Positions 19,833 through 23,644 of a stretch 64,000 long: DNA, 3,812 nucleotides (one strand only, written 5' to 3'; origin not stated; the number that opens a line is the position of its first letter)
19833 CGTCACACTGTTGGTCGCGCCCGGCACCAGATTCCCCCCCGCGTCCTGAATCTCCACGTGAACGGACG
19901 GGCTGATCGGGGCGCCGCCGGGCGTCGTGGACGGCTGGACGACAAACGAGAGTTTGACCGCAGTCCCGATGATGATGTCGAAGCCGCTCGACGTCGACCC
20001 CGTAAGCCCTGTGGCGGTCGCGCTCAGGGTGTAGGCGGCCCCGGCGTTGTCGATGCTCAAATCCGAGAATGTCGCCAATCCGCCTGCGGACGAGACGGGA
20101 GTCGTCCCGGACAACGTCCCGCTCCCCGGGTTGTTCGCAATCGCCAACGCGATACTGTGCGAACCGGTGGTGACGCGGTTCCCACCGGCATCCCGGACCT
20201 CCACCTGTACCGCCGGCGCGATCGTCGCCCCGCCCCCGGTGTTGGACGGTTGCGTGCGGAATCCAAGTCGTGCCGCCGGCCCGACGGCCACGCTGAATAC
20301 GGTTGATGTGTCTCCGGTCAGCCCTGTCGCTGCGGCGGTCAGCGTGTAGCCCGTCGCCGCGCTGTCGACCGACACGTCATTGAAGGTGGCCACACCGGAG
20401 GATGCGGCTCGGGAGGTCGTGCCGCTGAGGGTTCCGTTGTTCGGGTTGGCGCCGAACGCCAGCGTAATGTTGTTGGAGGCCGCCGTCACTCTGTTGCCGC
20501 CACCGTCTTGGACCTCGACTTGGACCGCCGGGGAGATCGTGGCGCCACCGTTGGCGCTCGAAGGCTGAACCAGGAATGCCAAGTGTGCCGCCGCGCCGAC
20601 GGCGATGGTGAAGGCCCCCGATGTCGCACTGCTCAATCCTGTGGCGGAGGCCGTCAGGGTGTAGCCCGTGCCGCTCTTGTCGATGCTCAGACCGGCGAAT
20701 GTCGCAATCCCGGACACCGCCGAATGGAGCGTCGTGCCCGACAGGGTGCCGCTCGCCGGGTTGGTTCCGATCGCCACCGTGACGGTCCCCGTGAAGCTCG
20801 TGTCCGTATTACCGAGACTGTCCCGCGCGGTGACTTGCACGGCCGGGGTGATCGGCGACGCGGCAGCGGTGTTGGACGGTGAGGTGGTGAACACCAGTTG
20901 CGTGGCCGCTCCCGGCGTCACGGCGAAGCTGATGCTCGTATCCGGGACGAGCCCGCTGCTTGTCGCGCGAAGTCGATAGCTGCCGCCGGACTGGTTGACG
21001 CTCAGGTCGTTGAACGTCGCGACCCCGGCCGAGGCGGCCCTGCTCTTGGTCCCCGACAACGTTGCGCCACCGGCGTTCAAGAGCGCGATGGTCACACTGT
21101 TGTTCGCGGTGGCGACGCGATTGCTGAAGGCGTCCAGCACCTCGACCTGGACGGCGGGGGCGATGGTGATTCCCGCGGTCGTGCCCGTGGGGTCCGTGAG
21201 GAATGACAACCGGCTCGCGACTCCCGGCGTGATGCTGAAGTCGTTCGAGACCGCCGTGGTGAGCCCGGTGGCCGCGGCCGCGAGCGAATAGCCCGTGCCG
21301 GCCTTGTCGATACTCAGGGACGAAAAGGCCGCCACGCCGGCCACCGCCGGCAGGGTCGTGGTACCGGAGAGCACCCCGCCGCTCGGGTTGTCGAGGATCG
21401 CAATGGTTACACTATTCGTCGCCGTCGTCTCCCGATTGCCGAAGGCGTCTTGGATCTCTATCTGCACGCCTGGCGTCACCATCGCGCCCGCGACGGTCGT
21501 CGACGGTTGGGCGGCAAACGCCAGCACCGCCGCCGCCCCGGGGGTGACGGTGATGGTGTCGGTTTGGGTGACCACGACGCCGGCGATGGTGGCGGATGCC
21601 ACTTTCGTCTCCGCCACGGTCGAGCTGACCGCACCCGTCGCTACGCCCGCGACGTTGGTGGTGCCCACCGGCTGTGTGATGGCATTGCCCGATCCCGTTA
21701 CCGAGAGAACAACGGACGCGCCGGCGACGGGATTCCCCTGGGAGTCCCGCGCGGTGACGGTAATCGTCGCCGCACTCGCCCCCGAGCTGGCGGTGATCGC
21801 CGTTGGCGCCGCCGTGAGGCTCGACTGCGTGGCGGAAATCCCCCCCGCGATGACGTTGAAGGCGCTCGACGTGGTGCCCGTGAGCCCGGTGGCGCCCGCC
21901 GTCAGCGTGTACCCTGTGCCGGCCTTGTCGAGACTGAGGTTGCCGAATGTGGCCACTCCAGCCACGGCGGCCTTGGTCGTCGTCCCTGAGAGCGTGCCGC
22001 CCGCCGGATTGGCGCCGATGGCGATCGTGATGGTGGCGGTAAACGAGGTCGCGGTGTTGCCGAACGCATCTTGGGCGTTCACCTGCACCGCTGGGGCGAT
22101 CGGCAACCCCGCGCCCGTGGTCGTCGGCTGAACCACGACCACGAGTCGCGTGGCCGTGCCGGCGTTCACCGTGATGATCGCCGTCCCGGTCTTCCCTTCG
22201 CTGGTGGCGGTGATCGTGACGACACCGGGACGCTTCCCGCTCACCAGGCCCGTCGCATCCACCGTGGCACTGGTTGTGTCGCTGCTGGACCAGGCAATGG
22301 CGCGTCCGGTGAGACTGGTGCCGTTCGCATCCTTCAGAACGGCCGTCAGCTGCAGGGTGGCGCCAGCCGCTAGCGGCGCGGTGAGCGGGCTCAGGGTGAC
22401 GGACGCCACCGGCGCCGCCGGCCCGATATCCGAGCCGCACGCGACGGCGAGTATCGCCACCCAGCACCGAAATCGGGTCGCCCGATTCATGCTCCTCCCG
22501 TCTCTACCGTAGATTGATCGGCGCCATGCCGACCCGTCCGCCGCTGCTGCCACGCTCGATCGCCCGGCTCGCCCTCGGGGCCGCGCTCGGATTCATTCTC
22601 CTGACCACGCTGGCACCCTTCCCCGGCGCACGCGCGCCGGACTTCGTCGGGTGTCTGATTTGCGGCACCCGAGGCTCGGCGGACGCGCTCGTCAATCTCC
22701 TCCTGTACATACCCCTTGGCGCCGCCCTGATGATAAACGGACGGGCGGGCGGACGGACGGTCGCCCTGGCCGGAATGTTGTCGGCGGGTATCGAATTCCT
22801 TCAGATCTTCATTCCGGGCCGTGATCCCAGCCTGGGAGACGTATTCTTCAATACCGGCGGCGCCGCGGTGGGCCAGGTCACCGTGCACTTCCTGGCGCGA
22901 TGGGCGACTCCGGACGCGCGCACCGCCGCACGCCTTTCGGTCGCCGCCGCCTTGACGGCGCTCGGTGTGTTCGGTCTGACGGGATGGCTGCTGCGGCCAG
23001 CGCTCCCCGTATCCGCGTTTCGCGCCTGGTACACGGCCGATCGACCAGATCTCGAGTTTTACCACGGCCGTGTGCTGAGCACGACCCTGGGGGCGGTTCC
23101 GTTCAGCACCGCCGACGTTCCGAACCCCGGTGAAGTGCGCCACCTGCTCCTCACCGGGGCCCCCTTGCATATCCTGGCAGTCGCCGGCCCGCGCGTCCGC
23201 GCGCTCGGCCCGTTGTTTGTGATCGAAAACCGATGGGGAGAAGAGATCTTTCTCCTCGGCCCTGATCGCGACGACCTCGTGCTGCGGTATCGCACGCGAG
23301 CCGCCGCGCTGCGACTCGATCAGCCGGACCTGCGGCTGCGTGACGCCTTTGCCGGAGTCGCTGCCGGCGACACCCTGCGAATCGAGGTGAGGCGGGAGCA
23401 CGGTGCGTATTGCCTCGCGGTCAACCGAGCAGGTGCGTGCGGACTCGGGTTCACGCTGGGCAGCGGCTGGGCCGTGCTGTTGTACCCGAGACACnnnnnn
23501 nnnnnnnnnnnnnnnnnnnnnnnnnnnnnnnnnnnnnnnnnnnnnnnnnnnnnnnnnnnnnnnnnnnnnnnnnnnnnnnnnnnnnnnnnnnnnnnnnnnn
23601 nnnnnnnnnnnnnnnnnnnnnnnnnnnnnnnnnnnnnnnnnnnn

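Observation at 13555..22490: Two adjacent giant lipoproteins: a metallophosphoesterase held on a ~1100-1250-aa Ig-repeat stalk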

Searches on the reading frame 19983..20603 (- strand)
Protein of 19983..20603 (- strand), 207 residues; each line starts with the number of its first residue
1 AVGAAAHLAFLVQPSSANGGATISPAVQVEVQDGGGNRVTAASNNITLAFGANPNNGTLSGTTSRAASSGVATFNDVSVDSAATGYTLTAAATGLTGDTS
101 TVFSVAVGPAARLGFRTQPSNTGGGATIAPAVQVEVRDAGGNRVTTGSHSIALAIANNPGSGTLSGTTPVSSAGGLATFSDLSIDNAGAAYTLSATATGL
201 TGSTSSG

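Call 56: predict_structure(alignment_id=A2)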
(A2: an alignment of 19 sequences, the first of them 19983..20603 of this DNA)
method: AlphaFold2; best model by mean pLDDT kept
length: 207 residues; sequences in the alignment: 19
mean_pLDDT: 96.7   pTM: 0.81
mean pLDDT of the five models: 96.7, 96.6, 96.6, 96.2, 93.9
residues with pLDDT >= 90: 204; 70-90: 3; 50-70: 0; < 50: 0
segments of 3 or more residues with pLDDT < 50: none
pLDDT, mean of each block of 10 residues (from residue 1): 96 95 97 98 98 96 98 97 97 98 96 97 95 96 94 97 97 97 95 98 97
secondary structure, 60 per line:
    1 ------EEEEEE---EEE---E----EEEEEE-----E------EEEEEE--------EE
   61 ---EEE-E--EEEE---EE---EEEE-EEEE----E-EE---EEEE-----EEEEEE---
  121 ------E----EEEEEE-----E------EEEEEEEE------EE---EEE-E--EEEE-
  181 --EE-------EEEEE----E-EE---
elements in order: E7-12 E16-18 E27-32 E45-50 E64-66 E71-74 E83-86 E88-91 E103-106 E112-117 E132-137 E150-157 E169-171 E176-179 E192-196

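Call 58: fold_search(model_id=the predicted structure, library=pdb)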
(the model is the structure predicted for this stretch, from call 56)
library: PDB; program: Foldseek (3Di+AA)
matches with E <= 10: 1831; with E <= 0.001: 49
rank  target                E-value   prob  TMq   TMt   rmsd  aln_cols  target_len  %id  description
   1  6d7j_D                3.4e-05  1.00  0.36  0.11  13.6       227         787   15  The Crystal Structure of Parabacteroides merdae Beta-Glucuronidase (GUS) with Glycerol in Active-Site (released 2019-05-01)
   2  7nit_F                4.8e-05  1.00  0.38  0.08  13.9       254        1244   16  X-ray structure of a multidomain BbgIII from Bifidobacterium bifidum (released 2021-12-22)
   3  6d7j_C                5.8e-05  1.00  0.36  0.11  13.5       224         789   16  The Crystal Structure of Parabacteroides merdae Beta-Glucuronidase (GUS) with Glycerol in Active-Site (released 2019-05-01)
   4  6d7j_A                6.4e-05  1.00  0.36  0.10  13.7       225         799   16  The Crystal Structure of Parabacteroides merdae Beta-Glucuronidase (GUS) with Glycerol in Active-Site (released 2019-05-01)
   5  6dxu_B                6.4e-05  1.00  0.36  0.10  14.2       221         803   14  Crystal Structure of Parabacteroides merdae Beta-Glucuronidase (GUS) (released 2019-02-27)
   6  5t98_B                6.8e-05  1.00  0.40  0.12  14.1       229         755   11  Crystal structure of BuGH2Awt (released 2017-09-13)
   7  6dxu_D                7.1e-05  1.00  0.37  0.10  13.9       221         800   14  Crystal Structure of Parabacteroides merdae Beta-Glucuronidase (GUS) (released 2019-02-27)
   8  6dxu_C                7.5e-05  1.00  0.36  0.10  14.3       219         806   15  Crystal Structure of Parabacteroides merdae Beta-Glucuronidase (GUS) (released 2019-02-27)
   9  7nit_D                8.7e-05  1.00  0.44  0.10   8.2       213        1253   16  X-ray structure of a multidomain BbgIII from Bifidobacterium bifidum (released 2021-12-22)
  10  6d7j_B                8.7e-05  1.00  0.37  0.11  13.3       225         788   15  The Crystal Structure of Parabacteroides merdae Beta-Glucuronidase (GUS) with Glycerol in Active-Site (released 2019-05-01)
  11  5dmy_B                8.7e-05  1.00  0.37  0.11  14.1       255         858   16  Beta-galactosidase - construct 33-930 (released 2016-10-05)
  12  7nit_C                8.7e-05  1.00  0.38  0.08  13.9       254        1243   16  X-ray structure of a multidomain BbgIII from Bifidobacterium bifidum (released 2021-12-22)
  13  7nit_A                9.1e-05  1.00  0.38  0.08  13.9       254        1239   16  X-ray structure of a multidomain BbgIII from Bifidobacterium bifidum (released 2021-12-22)
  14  3gm8                  9.6e-05  1.00  0.40  0.12  12.6       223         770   12  Crystal structure of a beta-glycosidase from Bacteroides vulgatus (released 2009-03-31)
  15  6dxu_A                9.6e-05  1.00  0.37  0.11  13.9       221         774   15  Crystal Structure of Parabacteroides merdae Beta-Glucuronidase (GUS) (released 2019-02-27)
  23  9ya0_HA               1.6e-04  1.00  0.41  0.24   9.4       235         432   13  Cryo-EM structure of pre-conoid ring 2 (PCR P2 ring)from Toxoplasma gondii (released 2025-11-19)
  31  9ya0_HC               2.8e-04  1.00  0.46  0.35   8.2       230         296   14  Cryo-EM structure of pre-conoid ring 2 (PCR P2 ring)from Toxoplasma gondii (released 2025-11-19)
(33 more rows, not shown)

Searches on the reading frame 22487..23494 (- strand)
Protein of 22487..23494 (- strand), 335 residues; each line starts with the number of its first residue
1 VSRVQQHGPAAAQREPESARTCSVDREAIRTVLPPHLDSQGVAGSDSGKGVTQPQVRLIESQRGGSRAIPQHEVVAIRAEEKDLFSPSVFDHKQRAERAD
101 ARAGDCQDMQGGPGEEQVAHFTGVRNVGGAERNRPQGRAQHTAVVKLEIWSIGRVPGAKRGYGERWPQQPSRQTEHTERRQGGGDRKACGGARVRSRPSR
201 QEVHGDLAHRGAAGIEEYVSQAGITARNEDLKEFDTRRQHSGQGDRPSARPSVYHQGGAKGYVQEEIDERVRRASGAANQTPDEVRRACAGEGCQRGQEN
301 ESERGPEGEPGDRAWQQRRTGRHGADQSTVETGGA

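Call 10: search_protein_families(library=pfam, proteins=[window:22487-23494:-], max_evalue=0.001)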
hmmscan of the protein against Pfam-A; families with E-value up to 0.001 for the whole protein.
window:22487-23494:- (335 aa): 0 families
